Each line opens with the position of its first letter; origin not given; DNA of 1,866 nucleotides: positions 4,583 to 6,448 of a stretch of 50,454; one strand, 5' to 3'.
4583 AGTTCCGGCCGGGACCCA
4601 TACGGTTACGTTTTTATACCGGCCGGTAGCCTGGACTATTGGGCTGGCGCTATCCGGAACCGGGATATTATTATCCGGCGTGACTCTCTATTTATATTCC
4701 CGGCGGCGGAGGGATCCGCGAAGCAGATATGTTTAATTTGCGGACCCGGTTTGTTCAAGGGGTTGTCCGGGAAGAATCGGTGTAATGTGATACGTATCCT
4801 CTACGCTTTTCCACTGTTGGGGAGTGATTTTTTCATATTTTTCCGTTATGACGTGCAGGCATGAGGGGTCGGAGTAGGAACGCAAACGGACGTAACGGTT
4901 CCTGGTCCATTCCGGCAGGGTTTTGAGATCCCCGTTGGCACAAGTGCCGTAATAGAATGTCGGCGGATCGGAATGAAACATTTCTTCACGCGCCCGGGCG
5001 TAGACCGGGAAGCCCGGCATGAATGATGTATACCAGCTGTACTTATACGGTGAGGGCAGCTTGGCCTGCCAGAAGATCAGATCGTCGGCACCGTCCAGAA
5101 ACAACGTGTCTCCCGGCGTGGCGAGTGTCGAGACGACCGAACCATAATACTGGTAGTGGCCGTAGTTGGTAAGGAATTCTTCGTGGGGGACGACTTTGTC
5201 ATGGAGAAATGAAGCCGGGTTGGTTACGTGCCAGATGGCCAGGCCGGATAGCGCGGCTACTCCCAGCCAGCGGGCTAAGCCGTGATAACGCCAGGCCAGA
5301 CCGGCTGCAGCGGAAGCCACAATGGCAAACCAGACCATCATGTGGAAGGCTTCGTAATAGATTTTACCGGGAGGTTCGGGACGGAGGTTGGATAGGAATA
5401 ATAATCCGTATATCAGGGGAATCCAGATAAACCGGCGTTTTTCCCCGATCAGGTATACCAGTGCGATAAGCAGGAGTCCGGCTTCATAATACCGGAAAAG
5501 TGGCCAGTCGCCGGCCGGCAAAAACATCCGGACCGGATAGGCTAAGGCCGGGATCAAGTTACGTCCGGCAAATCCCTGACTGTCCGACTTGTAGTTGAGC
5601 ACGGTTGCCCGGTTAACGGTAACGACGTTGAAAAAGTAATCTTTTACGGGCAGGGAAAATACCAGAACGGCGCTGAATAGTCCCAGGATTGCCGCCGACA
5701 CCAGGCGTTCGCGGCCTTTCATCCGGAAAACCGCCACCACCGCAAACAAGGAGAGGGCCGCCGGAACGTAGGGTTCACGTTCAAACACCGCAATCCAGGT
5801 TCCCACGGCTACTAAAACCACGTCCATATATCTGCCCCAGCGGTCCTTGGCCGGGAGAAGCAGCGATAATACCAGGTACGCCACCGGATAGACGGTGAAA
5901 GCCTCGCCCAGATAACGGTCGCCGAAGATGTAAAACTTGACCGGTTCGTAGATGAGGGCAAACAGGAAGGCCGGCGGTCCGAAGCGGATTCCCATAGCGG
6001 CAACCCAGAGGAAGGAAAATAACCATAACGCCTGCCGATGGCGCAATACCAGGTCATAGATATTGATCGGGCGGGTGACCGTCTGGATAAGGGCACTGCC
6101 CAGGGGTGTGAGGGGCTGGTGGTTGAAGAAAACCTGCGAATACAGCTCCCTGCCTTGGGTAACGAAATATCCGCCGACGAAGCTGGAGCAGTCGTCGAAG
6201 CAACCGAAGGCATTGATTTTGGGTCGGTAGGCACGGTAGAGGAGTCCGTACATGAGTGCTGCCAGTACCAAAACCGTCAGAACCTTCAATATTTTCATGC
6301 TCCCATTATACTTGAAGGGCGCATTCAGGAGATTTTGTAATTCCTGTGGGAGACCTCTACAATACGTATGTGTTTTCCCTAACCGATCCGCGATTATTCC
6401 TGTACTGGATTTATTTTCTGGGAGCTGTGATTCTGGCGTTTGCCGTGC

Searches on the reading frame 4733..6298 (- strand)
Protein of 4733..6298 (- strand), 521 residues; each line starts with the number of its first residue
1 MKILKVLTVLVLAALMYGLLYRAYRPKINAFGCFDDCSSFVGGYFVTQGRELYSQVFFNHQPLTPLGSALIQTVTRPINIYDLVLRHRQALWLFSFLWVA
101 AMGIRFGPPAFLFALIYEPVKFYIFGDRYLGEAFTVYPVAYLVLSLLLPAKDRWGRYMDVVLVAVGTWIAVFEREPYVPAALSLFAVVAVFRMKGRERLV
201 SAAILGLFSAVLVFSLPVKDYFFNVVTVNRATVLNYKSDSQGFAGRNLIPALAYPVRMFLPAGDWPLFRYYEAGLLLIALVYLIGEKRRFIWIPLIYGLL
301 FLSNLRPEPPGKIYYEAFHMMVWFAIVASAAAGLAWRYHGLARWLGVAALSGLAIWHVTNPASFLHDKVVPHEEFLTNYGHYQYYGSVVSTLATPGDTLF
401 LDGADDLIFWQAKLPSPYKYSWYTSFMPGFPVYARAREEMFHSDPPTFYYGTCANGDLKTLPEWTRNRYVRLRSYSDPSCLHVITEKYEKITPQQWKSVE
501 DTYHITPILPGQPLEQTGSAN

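Call 4: search_protein_families(library=pfam, proteins=[window:4733-6298:-], max_evalue=0.01)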
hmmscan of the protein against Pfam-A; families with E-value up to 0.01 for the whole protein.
window:4733-6298:- (521 aa): 0 families

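Call 9: search_protein_families(library=ncbifam, proteins=[window:4733-6298:-], max_evalue=1)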
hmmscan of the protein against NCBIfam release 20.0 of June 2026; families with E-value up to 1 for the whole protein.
window:4733-6298:- (521 aa): 0 families

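Call 15: find_homologous_proteins(query=window:4733-6298:-, max_evalue=0.001)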
Query window:4733-6298:- (521 aa): 190 proteins with E <= 0.001 among 8000 candidates; the best 120 are listed.
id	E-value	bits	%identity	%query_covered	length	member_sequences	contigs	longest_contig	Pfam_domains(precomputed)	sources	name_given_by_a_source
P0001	0.0e+0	1204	100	100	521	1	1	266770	-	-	-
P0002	6.7e-193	660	57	96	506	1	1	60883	-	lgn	-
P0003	1.6e-142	494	46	90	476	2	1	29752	-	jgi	jgi:hypothetical protein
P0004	2.1e-119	418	43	94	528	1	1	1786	-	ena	-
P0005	3.3e-119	417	43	94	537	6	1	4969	-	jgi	-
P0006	1.4e-118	415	42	97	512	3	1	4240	-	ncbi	-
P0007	1.3e-117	412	41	95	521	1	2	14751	-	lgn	-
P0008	2.1e-117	411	40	95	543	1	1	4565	-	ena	-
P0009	3.1e-117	410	43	94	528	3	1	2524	-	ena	-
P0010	4.4e-117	410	43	96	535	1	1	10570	-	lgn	-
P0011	5.6e-115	403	40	93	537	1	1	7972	-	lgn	-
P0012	3.0e-114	401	41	93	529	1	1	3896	-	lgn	-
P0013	3.7e-114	400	41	93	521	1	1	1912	-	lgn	-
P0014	3.8e-114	400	40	96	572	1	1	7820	-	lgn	-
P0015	5.9e-114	400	40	98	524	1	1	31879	-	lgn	-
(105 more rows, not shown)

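Call 19: search_solved_structures(query=A1, max_evalue=10)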
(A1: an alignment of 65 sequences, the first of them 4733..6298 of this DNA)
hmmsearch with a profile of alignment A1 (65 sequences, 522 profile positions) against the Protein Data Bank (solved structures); distinct sequences matched with E-value up to 10: 3.
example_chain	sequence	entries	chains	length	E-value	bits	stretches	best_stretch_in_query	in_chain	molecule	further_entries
4rhp_A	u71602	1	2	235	1.5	10.8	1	408-459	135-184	Ubiquinone biosynthesis protein COQ9, mitochondrial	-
6dew_A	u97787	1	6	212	1.7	10.5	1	408-458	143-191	Ubiquinone biosynthesis protein COQ9, mitochondrial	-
6awl_A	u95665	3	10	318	2.6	9.9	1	408-459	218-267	Ubiquinone biosynthesis protein COQ9, mitochondrial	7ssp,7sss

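Call 41: search_protein_families(library=pfam, alignment_id=A1, max_evalue=0.1)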
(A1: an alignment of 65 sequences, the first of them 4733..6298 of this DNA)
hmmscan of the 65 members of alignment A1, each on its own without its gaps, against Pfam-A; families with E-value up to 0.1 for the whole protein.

A. member 1, window:4733-6298:- (521 aa): 1 family
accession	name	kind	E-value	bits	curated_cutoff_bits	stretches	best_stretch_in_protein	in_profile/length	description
PF05545.16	FixQ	-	0.07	13.5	29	0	8-27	14-33/49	Cbb3-type cytochrome oxidase component FixQ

B. families by the number of members that match (of 65 scanned): 11 families
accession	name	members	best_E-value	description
PF13567.11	DUF4131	6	0.0064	Domain of unknown function (DUF4131)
PF04932.20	Wzy_C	3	0.0048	O-Antigen ligase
PF24020.1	DUF7333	1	0.005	Family of unknown function (DUF7333)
PF10777.14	YlaC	1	0.011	Inner membrane protein YlaC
PF05620.16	TMEM208_SND2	1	0.019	SRP-independent targeting protein 2/TMEM208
PF05106.17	Phage_holin_3_1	1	0.063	Phage holin family (Lysis protein S)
PF05545.16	FixQ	1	0.07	Cbb3-type cytochrome oxidase component FixQ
PF13209.11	DUF4017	1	0.073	Protein of unknown function (DUF4017)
PF06990.17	Gal-3-0_sulfotr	1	0.083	Galactose-3-O-sulfotransferase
PF16076.10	Acyltransf_C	1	0.093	Acyltransferase C-terminus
PF20485.3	DUF6724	1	0.098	Family of unknown function (DUF6724)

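Call 44: predict_structure(alignment_id=A1)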
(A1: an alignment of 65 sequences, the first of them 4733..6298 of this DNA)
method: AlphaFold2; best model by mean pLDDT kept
length: 521 residues; sequences in the alignment: 65
mean_pLDDT: 92.7   pTM: 0.92
mean pLDDT of the five models: 92.7, 91.6, 91.5, 91.1, 90.7
residues with pLDDT >= 90: 427; 70-90: 72; 50-70: 16; < 50: 6
segments of 3 or more residues with pLDDT < 50: 518-521
pLDDT, mean of each block of 10 residues (from residue 1): 93 95 89 88 97 97 98 97 94 96 98 95 77 96 98 97 98 96 98 97 98 98 95 72 88 95 90 97 91 96 93 81 97 97 98 96 91 93 96 98 91 97 92 96 97 72 92 92 97 97 91 58 33
secondary structure, 60 per line:
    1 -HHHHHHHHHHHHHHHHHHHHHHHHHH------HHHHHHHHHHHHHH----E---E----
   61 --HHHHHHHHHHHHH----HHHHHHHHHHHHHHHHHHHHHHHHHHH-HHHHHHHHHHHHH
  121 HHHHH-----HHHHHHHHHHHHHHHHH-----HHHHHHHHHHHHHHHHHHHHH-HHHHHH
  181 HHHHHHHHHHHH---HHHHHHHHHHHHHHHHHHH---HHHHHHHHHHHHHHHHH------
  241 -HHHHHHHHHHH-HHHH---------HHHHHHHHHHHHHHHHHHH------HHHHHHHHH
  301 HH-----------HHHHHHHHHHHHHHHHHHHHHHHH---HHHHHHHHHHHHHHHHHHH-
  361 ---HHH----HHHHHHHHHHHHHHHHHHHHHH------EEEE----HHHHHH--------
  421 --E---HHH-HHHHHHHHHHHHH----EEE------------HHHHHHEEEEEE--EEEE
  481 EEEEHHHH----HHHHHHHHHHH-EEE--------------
elements in order: H2-27 H34-47 H63-75 H80-106 H108-125 H131-147 H153-173 H175-192 H196-214 H218-234 H242-252 H254-257 H267-285 H292-302 H314-337 H341-359 H371-392 E399-402 H407-412 H431-443 E448-450 H463-468 E469-474 E477-484 H485-488 H493-503 E505-507
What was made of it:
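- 4733..6298 (-): C2, GT-C fold with no family model (521 aa). AF2 pLDDT 92.7 (call 44).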

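Call 49: fold_search(model_id=the predicted structure, library=pdb)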
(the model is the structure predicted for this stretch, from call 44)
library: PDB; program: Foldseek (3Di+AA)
matches with E <= 10: 167; with E <= 0.001: 0
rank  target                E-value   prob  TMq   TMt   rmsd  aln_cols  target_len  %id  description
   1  5f15                  6.6e-03  1.00  0.53  0.51  10.2       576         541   12  Crystal Structure of ArnT from Cupriavidus metallidurans bound to Undecaprenyl phosphate (released 2016-02-17)
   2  5ezm                  1.8e-02  1.00  0.50  0.48  10.8       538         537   10  Crystal Structure of ArnT from Cupriavidus metallidurans in the apo state (released 2016-02-17)
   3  8if8_B                2.2e-02  1.00  0.45  0.39   9.2       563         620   13  Arabinosyltransferase AftA (released 2023-05-31)
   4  9s6r_A                2.4e-02  0.99  0.31  0.39  13.0       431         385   12  Ternary cryo-EM structure of yeast ALG3 with Dol25-PP-GlcNAc2Man5, Dol25-P-Man, and Fab (released 2026-03-18)
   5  6gxc_A                2.8e-02  0.99  0.41  0.32   9.9       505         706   10  Bacterial oligosaccharyltransferase PglB in complex with an inhibitory peptide and a reactive lipid-linked oligosaccha (released 2018-11-14)
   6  5gmy_A                3.8e-02  0.91  0.36  0.25  15.9       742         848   11  Crystal structure of the Archaeoglobus fulgidus oligosaccharyltransferase (O29867_ARCFU) tethered with an acceptor pep (released 2017-02-01)
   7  8if8_C                4.1e-02  0.98  0.41  0.37  13.2       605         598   11  Arabinosyltransferase AftA (released 2023-05-31)
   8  5ogl_A                8.1e-02  0.98  0.42  0.33   9.6       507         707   10  Structure of bacterial oligosaccharyltransferase PglB in complex with an acceptor peptide and an lipid-linked oligosac (released 2017-10-25)
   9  9dlf_C                1.4e-01  0.98  0.44  0.38   8.7       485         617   16  Arabinosyltransferase AftB in complex with Fab_B3 (released 2025-06-25)
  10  3wdo                  1.8e-01  0.13  0.11  0.12  22.5       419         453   11  Structure of E. coli YajR transporter (released 2013-08-07)
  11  9kl5                  3.6e-01  0.10  0.11  0.12  23.7       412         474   13  Cryo-EM strucuture of human OAT1 in complex with probenecid (released 2025-11-05)
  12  8ufe                  3.8e-01  0.08  0.11  0.12  24.8       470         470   11  Multidrug efflux pump EfpA from mycobacterium smegmatis (released 2024-09-11)
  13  9hko_B                4.5e-01  0.06  0.11  0.11  24.3       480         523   13  Downregulated closed state of BetP in complex with betaine (released 2025-12-17)
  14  8iab_A                6.3e-01  0.09  0.16  0.13  25.7       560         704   13  The Arabidopsis CLCa transporter bound with chloride, ATP and PIP2 (released 2023-08-02)
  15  9dvn_A                6.9e-01  0.05  0.09  0.08  29.5       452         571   14  Structure of the phosphate exporter XPR1/SLC53A1, InsP8-bound, intracellular gate closed state (released 2025-04-02)
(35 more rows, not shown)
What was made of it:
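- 4733..6298 (-): Foldseek top 9 are all GT-C: ArnT 5f15 prob 1.00, TM 0.53 (call 49).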

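Call 52: find_encoding_contigs(protein=P0001, flank=10000, max_places=3)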
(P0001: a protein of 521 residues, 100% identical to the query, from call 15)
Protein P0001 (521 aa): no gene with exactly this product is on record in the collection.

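Call 53: find_encoding_contigs(protein=P0002, flank=10000, max_places=2)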
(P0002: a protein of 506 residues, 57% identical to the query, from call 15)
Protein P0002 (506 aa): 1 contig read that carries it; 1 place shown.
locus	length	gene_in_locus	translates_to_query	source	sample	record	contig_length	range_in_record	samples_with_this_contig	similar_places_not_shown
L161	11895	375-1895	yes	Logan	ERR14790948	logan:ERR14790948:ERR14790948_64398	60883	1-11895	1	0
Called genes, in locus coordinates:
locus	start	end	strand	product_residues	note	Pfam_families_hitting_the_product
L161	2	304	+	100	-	?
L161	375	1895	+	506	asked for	-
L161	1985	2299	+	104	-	PF24315:DUF7489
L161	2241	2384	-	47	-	-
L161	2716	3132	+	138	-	PF00076:RRM_1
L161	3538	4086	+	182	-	-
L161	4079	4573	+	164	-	PF03073:TspO_MBR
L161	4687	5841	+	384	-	PF00224:PK, PF02887:PK_C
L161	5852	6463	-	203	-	PF13482:RNase_H_2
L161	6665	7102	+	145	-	-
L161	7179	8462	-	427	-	PF00892:EamA, PF01687:Flavokinase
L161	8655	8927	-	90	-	-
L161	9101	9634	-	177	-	PF00186:DHFR_1, PF01872:RibD_C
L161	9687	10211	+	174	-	PF01931:NTPase_I-T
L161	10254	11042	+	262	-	PF08713:DNA_alkylation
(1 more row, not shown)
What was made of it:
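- The C2 ortholog lies elsewhere in one relative (call 53).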
